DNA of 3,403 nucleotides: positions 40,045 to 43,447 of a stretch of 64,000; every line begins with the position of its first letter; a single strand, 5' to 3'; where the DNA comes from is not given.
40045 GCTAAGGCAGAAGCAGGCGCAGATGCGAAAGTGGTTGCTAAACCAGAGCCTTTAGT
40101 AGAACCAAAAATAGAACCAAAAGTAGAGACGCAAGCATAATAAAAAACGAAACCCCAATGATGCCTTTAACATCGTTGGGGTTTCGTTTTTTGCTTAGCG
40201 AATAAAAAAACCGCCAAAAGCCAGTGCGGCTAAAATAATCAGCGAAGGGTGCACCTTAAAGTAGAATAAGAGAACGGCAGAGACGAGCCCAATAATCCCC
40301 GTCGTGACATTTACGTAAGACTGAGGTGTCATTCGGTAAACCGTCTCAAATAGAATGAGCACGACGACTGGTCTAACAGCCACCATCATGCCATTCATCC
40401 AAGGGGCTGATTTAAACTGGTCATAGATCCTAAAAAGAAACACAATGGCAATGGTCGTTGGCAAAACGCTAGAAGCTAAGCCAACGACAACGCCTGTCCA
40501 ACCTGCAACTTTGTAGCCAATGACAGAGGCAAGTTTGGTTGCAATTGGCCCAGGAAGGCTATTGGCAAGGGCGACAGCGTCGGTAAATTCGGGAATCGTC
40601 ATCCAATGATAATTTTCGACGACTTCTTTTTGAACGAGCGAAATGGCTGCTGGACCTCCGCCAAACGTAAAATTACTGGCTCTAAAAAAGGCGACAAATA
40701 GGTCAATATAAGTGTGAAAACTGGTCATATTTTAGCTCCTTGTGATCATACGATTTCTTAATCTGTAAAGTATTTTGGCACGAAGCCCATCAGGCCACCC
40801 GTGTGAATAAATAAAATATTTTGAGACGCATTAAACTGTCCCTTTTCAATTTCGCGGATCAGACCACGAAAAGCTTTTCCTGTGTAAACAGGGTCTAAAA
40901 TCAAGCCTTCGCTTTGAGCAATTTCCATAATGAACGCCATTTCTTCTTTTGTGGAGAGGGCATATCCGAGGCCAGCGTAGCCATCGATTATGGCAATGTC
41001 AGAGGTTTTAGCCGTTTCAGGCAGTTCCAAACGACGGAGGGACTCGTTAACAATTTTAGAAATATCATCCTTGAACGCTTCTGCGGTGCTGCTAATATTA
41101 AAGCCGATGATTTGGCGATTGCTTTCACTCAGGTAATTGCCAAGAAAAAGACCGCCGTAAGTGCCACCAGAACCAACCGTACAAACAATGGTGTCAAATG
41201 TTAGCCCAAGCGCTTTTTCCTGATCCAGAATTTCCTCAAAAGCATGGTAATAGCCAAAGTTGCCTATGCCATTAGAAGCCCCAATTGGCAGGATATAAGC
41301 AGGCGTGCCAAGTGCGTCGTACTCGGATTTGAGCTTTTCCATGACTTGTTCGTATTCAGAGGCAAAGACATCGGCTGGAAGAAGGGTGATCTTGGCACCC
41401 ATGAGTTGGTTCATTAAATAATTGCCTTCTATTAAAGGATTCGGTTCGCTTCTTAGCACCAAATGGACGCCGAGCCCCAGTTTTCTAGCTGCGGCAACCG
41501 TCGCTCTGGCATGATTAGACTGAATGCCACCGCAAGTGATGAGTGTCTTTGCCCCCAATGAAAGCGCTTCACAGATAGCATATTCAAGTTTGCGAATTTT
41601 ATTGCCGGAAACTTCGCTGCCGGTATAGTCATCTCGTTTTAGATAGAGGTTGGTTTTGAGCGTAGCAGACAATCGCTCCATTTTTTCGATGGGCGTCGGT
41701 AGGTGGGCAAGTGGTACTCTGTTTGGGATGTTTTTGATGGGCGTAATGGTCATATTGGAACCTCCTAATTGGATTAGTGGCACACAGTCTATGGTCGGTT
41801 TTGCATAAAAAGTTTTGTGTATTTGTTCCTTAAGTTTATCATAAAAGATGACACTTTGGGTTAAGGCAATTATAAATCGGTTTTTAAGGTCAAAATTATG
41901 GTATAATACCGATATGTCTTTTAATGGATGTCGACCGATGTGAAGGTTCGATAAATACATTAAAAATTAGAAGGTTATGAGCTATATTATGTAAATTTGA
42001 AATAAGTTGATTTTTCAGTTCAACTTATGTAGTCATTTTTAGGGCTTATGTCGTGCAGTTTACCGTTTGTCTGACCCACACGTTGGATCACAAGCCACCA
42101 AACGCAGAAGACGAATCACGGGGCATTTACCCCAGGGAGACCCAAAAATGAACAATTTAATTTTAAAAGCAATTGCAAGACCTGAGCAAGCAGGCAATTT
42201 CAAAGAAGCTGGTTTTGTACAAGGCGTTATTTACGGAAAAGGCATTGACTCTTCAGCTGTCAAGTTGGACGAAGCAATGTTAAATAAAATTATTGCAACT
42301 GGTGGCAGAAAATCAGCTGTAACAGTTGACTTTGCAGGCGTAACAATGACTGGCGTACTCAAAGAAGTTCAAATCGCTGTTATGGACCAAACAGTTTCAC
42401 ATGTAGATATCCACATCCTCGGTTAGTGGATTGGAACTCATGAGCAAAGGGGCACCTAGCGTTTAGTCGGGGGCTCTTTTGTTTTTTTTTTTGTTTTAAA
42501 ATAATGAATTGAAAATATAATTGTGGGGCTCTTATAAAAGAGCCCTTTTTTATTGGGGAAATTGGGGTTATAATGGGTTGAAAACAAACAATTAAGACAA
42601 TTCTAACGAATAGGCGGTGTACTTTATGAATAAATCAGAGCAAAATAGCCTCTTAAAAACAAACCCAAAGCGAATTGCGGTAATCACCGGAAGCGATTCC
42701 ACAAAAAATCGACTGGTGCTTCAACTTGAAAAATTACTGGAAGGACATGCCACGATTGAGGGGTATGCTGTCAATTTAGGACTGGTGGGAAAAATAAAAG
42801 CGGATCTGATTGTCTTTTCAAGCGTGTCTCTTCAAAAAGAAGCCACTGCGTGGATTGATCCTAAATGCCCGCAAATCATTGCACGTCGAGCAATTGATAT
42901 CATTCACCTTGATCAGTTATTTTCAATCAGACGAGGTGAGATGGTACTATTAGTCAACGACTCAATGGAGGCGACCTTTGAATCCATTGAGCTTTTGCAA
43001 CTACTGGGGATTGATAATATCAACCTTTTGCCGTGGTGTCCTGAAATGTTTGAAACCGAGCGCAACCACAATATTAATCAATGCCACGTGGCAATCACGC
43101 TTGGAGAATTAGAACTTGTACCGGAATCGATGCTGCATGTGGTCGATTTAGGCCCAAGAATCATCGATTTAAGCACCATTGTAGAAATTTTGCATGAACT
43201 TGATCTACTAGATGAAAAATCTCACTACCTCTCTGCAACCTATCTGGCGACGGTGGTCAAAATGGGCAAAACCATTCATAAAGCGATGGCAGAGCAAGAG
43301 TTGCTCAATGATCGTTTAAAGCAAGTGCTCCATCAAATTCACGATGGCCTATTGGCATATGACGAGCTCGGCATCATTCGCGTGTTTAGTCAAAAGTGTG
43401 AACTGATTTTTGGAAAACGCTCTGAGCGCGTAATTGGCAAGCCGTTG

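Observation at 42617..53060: Sigma-54-controlled 8-gene operon coupling an isoaspartyl dipeptidase and YfcC-type transporter to a Na+-pumping oxaloacetate-decarboxylase-like complex: candidate beta-aspartyl dipeptide energy-conserving catabolic module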

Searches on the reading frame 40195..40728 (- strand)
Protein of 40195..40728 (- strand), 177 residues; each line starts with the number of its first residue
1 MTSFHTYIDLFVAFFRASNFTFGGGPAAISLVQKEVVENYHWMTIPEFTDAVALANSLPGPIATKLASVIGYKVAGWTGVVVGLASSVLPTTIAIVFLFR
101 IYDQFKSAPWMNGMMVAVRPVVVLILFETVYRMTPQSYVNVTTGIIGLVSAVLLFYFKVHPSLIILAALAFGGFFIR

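Call 9: search_protein_families(library=ncbifam, proteins=[window:40195-40728:-], max_evalue=0.00001)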
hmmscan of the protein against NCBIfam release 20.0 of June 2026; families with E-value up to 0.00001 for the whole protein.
window:40195-40728:- (177 aa): 3 families
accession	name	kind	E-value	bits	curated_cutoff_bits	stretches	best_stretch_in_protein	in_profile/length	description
NF053760.1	ChrTpChrABac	equivalog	3e-48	164.4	250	1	7-176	3-175/178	chromate efflux transporter ChrA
NF053759.1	ChrTpChrBBac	equivalog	3.7e-40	137.6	250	1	7-175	1-172/180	chromate efflux transporter ChrB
TIGR00937.1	2A51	subfamily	2e-25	90.2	171.7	1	6-169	202-365/368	chromate efflux transporter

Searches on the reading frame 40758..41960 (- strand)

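Call 9: search_protein_families(library=ncbifam, proteins=[window:40758-41960:-], max_evalue=0.00001)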
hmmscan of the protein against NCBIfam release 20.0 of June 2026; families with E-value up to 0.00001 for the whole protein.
window:40758-41960:- (400 aa): 12 families
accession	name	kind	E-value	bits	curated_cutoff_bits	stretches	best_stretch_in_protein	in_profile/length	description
TIGR01275.1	ACC_deam_rel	subfamily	1.6e-92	310.3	289.4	1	83-393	2-314/321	pyridoxal phosphate-dependent enzymes, D-cysteine desulfhydrase family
NF052482.1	sulfolyase_CuyA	equivalog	4.2e-87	292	450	1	80-393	7-324/332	D-cysteate sulfo-lyase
NF052537.1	CoM_syn_XcbE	exception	1.4e-72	244.6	450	1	80-392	7-319/322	coenzyme M biosynthesis enzyme XcbE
NF010646.0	PRK14045.1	equivalog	3.5e-70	236.9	550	1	81-393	14-318/329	1-aminocyclopropane-1-carboxylate deaminase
NF003030.0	PRK03910.1-3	equivalog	1.4e-62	211.8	429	1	79-390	13-325/338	D-cysteine desulfhydrase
NF003032.0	PRK03910.1-5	equivalog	3.6e-61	207.2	469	1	81-390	12-320/330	D-cysteine desulfhydrase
TIGR01274.1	ACC_deam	equivalog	3.3e-58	197.4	392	1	80-391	6-325/337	1-aminocyclopropane-1-carboxylate deaminase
NF003029.0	PRK03910.1-1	equivalog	4.4e-56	190.6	610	1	81-390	11-318/328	D-cysteine desulfhydrase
NF006390.0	PRK08639.1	equivalog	1.7e-07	30.6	421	1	80-287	17-210/418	threonine ammonia-lyase IlvA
TIGR02079.1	THD1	equivalog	1.9e-07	30.2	440.55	1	88-288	16-203/410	threonine ammonia-lyase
TIGR01124.1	ilvA_2Cterm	equivalog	1.4e-06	27.2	411.3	1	85-271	14-183/499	threonine ammonia-lyase, biosynthetic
NF053679.1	CysteaSynCapA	equivalog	2.2e-06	26.7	600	1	89-387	17-308/329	cysteate synthase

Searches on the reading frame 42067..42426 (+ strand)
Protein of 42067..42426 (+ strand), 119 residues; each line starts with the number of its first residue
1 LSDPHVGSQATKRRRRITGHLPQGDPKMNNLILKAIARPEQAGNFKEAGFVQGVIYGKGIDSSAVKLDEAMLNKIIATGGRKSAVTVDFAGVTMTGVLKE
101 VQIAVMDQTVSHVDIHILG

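Call 9: search_protein_families(library=ncbifam, proteins=[window:42067-42426:+], max_evalue=0.00001)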
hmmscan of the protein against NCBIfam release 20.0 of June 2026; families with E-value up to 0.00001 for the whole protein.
window:42067-42426:+ (119 aa): 7 families
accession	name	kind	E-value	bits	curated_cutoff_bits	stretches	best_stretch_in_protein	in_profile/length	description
NF004133.0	PRK05618.2-4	equivalog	3.3e-12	46.4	197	1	43-115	19-91/210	50S ribosomal protein L25/general stress protein Ctc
TIGR00731.1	bL25_bact_ctc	equivalog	9.7e-10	38.4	73.1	1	43-117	15-89/176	50S ribosomal protein L25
NF004129.0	PRK05618.1-4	equivalog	1.4e-09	37.8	164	1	41-117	14-89/178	50S ribosomal protein L25/general stress protein Ctc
NF004136.0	PRK05618.3-2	equivalog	2.1e-08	33.9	212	1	40-117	16-93/202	50S ribosomal protein L25/general stress protein Ctc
NF004131.0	PRK05618.2-1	equivalog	6.5e-08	32.3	189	1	46-116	25-95/207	50S ribosomal protein L25/general stress protein Ctc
NF004141.0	PRK05618.4-4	equivalog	1.1e-07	31.5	309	1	30-115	3-92/201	50S ribosomal protein L25/general stress protein Ctc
NF004128.0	PRK05618.1-2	equivalog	2e-07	30.9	174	1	44-117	22-96/210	50S ribosomal protein L25/general stress protein Ctc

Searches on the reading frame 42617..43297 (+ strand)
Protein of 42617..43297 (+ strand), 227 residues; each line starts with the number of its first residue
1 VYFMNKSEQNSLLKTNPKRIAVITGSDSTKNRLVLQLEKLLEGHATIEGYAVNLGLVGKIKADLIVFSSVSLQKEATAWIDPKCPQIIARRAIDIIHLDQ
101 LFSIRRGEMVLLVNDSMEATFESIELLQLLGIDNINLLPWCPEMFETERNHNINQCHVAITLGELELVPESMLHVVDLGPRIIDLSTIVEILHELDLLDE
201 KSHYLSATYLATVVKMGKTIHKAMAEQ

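Call 46: search_protein_families(library=pfam, proteins=[window:42617-43297:+], max_evalue=10)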
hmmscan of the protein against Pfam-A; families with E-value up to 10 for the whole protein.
seq(227 aa): 1 family
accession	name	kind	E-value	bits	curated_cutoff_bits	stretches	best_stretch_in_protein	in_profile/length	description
PF02536.19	mTERF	-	0.0003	20.2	23.1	1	113-195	137-220/314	mTERF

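Call 57: predict_structure(alignment_id=A1)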
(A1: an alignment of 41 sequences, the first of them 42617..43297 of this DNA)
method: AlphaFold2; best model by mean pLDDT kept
length: 227 residues; sequences in the alignment: 41
mean_pLDDT: 90.1   pTM: 0.80
mean pLDDT of the five models: 90.1, 89.3, 88.6, 88.6, 86.7
residues with pLDDT >= 90: 166; 70-90: 45; 50-70: 14; < 50: 2
segments of 3 or more residues with pLDDT < 50: none
pLDDT, mean of each block of 10 residues (from residue 1): 54 74 94 94 93 93 96 95 96 91 95 94 94 95 96 98 95 96 93 90 83 82 79
secondary structure, 60 per line:
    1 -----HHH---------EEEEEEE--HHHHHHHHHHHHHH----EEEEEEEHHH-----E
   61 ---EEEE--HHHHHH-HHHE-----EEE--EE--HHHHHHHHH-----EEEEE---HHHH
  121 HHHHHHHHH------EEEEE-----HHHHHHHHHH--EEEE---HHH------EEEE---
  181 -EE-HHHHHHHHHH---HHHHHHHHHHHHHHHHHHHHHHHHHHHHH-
elements in order: E18-24 H27-40 E45-51 E64-67 H70-75 E86-88 H95-103 E109-113 H117-129 E136-140 H146-155 E158-161 E174-177 H185-194 H198-226

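Call 65: fold_search(model_id=the predicted structure, library=pdb)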
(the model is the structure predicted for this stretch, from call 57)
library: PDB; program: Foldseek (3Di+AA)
matches with E <= 10: 1371; with E <= 0.001: 0
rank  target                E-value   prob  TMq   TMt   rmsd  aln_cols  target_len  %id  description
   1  3o21_C                3.4e-03  0.85  0.30  0.22  13.9       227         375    8  High resolution structure of GluA3 N-terminal domain (NTD) (released 2011-03-09)
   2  3o21_B                4.6e-03  0.77  0.29  0.21  14.2       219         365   11  High resolution structure of GluA3 N-terminal domain (NTD) (released 2011-03-09)
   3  5kc9_C                4.6e-03  0.66  0.24  0.18   9.0       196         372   13  Crystal structure of the amino-terminal domain (ATD) of iGluR Delta-1 (GluD1) (released 2016-07-27)
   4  1pg5_A                5.2e-03  0.85  0.28  0.23   9.1       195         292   16  CRYSTAL STRUCTURE OF THE UNLIGATED (T-STATE) ASPARTATE TRANSCARBAMOYLASE FROM THE EXTREMELY THERMOPHILIC ARCHAEON SULF (released 2004-06-08)
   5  9jrf_D                5.5e-03  0.60  0.22  0.10  10.5       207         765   12  Structure of ionotropic glutamate receptor mGluD1 complexed with D-serine (released 2026-04-08)
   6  2pju_C                7.5e-03  0.95  0.37  0.41   7.7       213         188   12  Crystal structure of propionate catabolism operon regulatory protein prpR (released 2007-05-22)
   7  9hpg_C                7.5e-03  0.63  0.27  0.16  14.8       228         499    7  The NTD dimer and the interfacing LBD region of the AMPAR complex GluA3(R439G,R163I)- TARP gamma2 in the apo state. (released 2025-07-30)
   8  7v2y_F                8.5e-03  0.51  0.22  0.15  19.8       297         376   10  cryo-EM structure of yeast THO complex with Sub2 (released 2022-07-27)
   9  9jrd_C                8.5e-03  0.51  0.23  0.10   9.9       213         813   12  Structure of glutamate receptor mGluD1 (released 2026-04-08)
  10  9oop_B                8.5e-03  0.38  0.21  0.10  14.8       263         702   13  Human delta 2 receptor with R710W Cerebellar Ataxia mutation in the apo leak state (released 2025-09-24)
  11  9hpf_A                9.0e-03  0.51  0.26  0.19  15.2       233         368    9  The NTD dimer and the interfacing LBD region of the AMPAR complex GluA3- TARP gamma2 in the desensitised state. (released 2025-07-09)
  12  5kc9_B                9.6e-03  0.57  0.23  0.17  10.3       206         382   13  Crystal structure of the amino-terminal domain (ATD) of iGluR Delta-1 (GluD1) (released 2016-07-27)
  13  9jre_A                9.6e-03  0.54  0.23  0.10   9.9       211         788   12  Structure of the A654C substituted ionotropic glutamate receptor mGluD1 (released 2026-04-08)
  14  9jrf_C                9.6e-03  0.54  0.23  0.10   9.9       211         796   12  Structure of ionotropic glutamate receptor mGluD1 complexed with D-serine (released 2026-04-08)
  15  4oh7_A                1.0e-02  0.85  0.28  0.24   8.6       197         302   11  Crystal structure of Ornithine carbamoyltransferase from Brucella melitensis (released 2014-02-26)
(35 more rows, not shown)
